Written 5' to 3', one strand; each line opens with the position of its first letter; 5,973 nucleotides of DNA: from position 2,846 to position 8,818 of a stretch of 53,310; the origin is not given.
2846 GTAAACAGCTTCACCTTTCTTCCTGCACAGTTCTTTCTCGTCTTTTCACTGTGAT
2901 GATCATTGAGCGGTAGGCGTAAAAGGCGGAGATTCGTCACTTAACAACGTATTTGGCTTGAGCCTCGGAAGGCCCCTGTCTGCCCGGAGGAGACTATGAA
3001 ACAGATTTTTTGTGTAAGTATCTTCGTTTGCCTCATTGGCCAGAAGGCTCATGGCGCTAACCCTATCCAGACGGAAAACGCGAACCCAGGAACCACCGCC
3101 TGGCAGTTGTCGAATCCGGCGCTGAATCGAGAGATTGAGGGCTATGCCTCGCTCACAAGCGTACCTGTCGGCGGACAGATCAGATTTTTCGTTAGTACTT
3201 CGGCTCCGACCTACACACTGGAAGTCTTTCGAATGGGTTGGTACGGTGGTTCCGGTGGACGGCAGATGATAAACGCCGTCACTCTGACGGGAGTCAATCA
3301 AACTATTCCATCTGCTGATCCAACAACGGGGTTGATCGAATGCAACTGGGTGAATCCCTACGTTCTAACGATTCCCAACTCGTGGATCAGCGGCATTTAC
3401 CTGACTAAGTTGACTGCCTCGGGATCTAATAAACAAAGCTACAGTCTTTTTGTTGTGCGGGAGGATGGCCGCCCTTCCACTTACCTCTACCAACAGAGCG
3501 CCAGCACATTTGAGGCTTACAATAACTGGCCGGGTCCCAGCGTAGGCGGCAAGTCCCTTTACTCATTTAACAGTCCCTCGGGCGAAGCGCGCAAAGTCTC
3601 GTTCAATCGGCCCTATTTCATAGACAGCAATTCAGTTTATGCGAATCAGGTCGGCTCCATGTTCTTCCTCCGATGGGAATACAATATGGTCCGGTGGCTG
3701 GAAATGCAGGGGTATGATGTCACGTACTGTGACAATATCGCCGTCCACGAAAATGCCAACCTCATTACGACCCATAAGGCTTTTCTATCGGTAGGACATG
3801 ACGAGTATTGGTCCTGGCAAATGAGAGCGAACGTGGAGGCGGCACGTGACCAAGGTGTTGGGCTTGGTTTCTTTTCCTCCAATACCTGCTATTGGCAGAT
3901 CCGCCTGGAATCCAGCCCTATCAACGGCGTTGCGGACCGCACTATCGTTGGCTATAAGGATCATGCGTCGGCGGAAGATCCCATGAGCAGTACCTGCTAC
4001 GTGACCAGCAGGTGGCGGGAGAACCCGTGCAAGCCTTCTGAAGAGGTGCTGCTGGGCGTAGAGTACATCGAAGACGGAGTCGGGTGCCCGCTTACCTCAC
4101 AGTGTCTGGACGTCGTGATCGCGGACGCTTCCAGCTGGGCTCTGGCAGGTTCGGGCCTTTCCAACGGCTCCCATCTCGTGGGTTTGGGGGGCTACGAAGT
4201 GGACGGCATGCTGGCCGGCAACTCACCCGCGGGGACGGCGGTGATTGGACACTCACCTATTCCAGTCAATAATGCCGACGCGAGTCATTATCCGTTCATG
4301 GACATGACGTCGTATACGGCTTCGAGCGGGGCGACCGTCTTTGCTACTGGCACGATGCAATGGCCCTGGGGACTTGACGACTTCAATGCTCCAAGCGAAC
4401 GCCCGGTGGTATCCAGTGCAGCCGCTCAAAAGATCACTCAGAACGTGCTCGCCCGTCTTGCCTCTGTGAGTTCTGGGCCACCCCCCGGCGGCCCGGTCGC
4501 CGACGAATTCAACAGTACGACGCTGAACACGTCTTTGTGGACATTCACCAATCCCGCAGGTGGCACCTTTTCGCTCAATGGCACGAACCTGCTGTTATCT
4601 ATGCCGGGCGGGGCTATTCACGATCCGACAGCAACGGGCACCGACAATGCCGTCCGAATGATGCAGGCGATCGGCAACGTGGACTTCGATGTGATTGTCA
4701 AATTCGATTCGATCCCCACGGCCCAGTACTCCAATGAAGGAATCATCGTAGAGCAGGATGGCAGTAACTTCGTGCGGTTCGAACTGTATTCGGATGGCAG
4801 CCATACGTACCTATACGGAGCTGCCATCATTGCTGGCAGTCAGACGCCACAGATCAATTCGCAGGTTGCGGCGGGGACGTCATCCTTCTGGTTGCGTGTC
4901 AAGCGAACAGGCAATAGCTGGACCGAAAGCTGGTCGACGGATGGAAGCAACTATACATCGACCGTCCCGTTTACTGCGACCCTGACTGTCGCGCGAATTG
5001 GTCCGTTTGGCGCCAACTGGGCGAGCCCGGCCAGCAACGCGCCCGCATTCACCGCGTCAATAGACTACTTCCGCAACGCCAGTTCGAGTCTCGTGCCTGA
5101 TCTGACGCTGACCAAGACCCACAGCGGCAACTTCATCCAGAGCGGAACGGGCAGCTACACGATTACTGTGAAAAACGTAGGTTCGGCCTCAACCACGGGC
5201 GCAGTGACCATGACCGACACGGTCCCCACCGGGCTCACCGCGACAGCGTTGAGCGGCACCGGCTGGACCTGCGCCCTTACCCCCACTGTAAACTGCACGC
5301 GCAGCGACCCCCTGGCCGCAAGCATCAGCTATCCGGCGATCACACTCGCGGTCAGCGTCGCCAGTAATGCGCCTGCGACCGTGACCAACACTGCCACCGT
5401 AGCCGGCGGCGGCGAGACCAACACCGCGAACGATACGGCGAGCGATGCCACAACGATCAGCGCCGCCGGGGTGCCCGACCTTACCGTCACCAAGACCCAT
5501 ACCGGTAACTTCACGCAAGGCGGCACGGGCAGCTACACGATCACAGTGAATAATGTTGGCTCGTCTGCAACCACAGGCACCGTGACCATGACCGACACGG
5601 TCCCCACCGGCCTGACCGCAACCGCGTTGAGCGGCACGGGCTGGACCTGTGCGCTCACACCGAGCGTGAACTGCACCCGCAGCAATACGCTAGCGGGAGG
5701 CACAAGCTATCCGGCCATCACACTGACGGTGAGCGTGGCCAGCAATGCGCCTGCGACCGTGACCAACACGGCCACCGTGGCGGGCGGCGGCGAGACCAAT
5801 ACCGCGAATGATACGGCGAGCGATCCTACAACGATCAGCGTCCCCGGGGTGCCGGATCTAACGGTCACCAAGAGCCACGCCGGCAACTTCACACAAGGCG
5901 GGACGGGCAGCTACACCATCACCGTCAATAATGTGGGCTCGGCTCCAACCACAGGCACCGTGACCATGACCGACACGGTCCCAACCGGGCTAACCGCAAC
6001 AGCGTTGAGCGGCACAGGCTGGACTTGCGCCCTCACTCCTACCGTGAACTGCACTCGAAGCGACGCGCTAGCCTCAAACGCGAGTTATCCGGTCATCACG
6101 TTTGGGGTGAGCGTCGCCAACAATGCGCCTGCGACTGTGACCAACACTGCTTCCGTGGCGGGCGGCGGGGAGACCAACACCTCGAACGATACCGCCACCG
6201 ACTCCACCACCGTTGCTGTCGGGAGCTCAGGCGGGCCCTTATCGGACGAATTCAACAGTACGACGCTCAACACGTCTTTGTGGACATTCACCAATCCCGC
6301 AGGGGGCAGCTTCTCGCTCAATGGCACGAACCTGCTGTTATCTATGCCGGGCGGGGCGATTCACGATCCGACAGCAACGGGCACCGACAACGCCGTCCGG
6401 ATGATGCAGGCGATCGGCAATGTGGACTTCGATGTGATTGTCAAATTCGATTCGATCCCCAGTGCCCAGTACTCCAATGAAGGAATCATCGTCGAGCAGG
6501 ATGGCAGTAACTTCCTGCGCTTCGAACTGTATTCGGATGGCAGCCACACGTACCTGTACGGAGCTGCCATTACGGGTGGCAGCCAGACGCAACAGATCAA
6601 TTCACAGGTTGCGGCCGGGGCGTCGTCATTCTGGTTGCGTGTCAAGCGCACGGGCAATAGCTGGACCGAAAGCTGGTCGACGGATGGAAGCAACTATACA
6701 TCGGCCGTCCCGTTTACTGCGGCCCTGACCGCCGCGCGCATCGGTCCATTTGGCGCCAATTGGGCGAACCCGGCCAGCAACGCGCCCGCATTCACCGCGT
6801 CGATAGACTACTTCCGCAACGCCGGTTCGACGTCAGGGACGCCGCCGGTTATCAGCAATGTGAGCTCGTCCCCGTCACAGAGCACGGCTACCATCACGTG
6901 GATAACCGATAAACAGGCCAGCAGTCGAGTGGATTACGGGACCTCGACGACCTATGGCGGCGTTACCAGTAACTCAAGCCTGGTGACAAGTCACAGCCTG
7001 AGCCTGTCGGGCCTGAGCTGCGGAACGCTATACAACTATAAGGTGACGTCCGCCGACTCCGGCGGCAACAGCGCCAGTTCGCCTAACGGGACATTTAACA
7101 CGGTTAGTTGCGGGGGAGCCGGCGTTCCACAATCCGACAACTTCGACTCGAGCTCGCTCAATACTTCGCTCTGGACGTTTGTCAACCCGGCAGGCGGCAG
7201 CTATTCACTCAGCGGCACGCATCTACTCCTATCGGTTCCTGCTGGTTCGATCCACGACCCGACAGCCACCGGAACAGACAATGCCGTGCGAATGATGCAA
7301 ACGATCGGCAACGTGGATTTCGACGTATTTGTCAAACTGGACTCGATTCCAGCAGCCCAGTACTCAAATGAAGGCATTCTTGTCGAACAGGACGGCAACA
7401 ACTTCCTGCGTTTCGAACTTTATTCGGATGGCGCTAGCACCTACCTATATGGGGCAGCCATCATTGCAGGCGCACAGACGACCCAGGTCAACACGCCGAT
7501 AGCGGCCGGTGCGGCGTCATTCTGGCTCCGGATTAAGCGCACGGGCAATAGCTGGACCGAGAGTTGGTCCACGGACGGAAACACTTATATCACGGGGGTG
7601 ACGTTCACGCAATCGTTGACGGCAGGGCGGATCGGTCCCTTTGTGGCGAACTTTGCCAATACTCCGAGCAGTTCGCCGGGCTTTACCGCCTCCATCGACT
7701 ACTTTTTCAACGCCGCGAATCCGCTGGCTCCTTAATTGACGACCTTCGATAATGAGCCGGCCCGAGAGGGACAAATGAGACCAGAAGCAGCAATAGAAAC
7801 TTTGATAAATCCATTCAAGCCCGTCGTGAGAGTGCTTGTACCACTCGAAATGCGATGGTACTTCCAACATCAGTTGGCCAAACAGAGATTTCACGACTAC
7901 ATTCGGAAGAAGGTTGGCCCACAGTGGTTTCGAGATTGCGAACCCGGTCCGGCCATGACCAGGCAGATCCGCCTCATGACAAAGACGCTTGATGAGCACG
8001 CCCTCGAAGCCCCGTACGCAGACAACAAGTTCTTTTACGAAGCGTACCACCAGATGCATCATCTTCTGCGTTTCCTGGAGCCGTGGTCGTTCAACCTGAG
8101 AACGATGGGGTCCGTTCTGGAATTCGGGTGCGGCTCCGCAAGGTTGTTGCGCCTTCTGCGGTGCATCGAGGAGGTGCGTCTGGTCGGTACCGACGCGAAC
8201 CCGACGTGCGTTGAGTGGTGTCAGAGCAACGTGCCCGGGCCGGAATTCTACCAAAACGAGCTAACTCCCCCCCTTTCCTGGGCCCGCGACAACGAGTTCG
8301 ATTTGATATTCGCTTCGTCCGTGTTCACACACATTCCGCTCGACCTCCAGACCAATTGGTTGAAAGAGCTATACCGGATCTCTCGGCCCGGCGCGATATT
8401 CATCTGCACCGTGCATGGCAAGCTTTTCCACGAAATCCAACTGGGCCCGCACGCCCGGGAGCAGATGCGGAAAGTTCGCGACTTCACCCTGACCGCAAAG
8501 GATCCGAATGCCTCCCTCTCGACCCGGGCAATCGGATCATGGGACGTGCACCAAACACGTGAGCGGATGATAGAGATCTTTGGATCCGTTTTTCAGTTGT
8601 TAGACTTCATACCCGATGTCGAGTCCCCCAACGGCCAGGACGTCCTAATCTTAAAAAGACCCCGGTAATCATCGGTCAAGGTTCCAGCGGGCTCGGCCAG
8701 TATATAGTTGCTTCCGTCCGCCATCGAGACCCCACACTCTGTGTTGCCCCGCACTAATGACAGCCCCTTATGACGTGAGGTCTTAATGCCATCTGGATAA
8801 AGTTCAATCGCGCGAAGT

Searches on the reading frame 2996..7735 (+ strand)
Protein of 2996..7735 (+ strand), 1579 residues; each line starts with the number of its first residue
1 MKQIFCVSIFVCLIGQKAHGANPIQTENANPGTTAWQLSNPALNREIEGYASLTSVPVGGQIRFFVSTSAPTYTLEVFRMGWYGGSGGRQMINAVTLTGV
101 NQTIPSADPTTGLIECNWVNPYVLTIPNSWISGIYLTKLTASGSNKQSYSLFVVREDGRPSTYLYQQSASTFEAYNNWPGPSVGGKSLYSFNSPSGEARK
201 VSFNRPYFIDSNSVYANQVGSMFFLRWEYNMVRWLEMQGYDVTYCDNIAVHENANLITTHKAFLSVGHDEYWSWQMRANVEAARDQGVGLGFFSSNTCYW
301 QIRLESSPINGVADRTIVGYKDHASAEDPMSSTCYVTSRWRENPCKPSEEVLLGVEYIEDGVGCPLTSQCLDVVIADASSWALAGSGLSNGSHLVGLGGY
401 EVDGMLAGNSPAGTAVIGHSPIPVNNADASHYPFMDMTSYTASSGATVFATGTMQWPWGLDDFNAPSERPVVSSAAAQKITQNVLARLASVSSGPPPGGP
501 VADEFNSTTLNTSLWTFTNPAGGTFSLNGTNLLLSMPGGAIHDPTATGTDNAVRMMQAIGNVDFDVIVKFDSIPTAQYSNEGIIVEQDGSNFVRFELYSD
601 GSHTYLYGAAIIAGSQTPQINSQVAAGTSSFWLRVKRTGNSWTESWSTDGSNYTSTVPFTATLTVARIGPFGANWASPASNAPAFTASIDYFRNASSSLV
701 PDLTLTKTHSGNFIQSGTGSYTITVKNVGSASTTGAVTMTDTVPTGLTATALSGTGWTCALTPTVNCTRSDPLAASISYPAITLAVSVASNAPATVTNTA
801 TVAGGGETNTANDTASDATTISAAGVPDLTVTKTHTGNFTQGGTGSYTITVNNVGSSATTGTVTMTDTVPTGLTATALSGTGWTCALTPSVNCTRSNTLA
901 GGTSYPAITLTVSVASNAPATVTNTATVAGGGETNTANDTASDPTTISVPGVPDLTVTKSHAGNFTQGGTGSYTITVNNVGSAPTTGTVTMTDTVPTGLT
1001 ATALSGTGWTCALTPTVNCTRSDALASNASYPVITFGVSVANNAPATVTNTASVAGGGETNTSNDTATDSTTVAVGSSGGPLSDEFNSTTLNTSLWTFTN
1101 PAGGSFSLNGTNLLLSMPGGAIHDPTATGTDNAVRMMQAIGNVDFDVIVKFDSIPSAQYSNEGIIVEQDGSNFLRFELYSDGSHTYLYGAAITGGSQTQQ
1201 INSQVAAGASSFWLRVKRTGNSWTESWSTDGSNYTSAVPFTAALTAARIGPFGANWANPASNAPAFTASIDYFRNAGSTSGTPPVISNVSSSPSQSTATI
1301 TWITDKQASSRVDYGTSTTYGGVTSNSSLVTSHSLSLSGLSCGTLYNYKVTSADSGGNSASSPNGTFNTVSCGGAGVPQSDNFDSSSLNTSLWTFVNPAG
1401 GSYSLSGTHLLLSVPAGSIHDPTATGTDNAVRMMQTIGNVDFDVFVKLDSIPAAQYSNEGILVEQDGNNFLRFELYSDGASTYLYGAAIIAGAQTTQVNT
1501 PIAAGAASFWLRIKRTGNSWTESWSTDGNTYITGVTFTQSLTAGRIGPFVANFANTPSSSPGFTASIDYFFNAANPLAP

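Call 64: search_protein_families(library=pfam, proteins=[window:2996-7735:+], max_evalue=0.0001)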
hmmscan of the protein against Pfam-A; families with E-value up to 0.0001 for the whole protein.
window:2996-7735:+ (1579 aa): 5 families
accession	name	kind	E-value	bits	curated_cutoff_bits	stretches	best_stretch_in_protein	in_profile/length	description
PF20254.3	DMFA2_C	-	1.1e-104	351.3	27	1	74-461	1-369/374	N,N-dimethylformamidase beta subunit-like, C-terminal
PF17851.8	GH43_C2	-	5.1e-26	92.1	22.7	3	1083-1239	1-158/203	Beta xylosidase C-terminal Concanavalin A-like domain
PF07081.18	DUF1349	-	4.5e-21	75.8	32.4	2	1131-1254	37-160/179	Protein of unknown function (DUF1349)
PF25564.1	DUF7933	-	4.2e-06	27.1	26.5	0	830-939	2-111/123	Domain of unknown function (DUF7933)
PF21602.3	GldM_3rd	-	6.5e-05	23.6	25.2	0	944-982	19-57/82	GldM third domain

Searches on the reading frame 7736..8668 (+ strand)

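Call 64: search_protein_families(library=pfam, proteins=[window:7736-8668:+], max_evalue=0.0001)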
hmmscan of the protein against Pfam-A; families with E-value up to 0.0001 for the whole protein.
window:7736-8668:+ (310 aa): 5 families
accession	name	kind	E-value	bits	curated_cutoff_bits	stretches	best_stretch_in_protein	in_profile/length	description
PF13489.12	Methyltransf_23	-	1.7e-12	47.8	27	1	105-240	7-132/164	Methyltransferase domain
PF08241.18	Methyltransf_11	-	9.9e-12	45.8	21.2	1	128-224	1-95/95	Methyltransferase domain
PF13649.12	Methyltransf_25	-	6.2e-11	43.3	27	1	127-219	1-96/97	Methyltransferase domain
PF08242.18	Methyltransf_12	-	3.7e-08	34.4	30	1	128-222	1-98/98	Methyltransferase domain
PF13847.12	Methyltransf_31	-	4e-07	30.3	27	1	126-235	6-123/145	Methyltransferase domain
